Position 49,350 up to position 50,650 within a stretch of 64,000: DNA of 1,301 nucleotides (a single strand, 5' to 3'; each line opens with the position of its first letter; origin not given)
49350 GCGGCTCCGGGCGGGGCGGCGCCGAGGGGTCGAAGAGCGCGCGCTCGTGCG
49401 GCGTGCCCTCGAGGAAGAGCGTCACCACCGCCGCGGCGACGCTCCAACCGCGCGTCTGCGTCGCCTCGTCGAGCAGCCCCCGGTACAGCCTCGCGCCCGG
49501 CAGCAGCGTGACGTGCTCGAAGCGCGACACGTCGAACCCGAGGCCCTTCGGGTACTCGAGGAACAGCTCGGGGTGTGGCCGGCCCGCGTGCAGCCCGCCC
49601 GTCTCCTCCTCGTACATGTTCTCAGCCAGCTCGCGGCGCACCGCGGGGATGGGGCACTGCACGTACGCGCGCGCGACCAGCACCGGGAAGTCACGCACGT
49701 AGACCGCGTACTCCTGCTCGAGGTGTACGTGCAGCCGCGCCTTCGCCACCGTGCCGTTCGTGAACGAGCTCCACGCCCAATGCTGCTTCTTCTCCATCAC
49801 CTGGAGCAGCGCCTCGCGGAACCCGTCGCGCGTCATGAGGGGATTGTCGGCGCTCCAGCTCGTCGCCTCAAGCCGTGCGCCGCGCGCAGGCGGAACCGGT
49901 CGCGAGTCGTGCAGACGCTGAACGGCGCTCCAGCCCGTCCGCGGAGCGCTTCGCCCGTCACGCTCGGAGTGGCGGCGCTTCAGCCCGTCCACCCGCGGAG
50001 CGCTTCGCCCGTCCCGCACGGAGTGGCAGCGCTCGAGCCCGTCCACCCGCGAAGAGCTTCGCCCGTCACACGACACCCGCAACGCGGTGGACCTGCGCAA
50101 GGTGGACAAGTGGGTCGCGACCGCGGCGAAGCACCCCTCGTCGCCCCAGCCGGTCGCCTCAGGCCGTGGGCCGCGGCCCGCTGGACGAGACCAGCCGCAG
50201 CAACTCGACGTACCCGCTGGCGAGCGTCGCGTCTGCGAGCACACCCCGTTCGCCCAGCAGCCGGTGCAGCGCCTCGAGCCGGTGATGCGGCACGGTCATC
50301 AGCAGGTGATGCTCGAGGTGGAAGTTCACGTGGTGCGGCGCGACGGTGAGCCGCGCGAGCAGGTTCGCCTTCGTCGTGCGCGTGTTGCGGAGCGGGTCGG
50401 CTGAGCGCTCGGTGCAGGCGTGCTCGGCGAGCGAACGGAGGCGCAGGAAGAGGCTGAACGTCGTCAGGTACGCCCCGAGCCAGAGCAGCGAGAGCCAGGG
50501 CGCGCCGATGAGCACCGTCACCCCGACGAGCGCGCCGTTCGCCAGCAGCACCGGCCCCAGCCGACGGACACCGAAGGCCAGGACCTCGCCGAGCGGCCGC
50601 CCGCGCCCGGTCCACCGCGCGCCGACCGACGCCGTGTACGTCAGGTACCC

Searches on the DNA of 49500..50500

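Call 31: search_rna_families(source=window, start=49500, end=50500, threshold=evalue, max_evalue=1)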
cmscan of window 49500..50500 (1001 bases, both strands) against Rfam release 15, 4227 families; matches with E-value up to 1: 1.
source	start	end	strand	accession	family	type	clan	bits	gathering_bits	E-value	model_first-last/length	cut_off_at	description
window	50326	50387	+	RF03407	MIR531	Gene; miRNA;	-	21.1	70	0.44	1-69/69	no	MIR531 microRNA precursor family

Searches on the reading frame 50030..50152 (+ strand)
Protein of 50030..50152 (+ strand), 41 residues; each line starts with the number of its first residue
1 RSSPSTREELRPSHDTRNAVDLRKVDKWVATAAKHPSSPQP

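Call 38: find_homologous_proteins(query=window:50030-50152:+, max_evalue=10)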
Query window:50030-50152:+: no candidate shares three 5-residue words with the query. No homologue found.
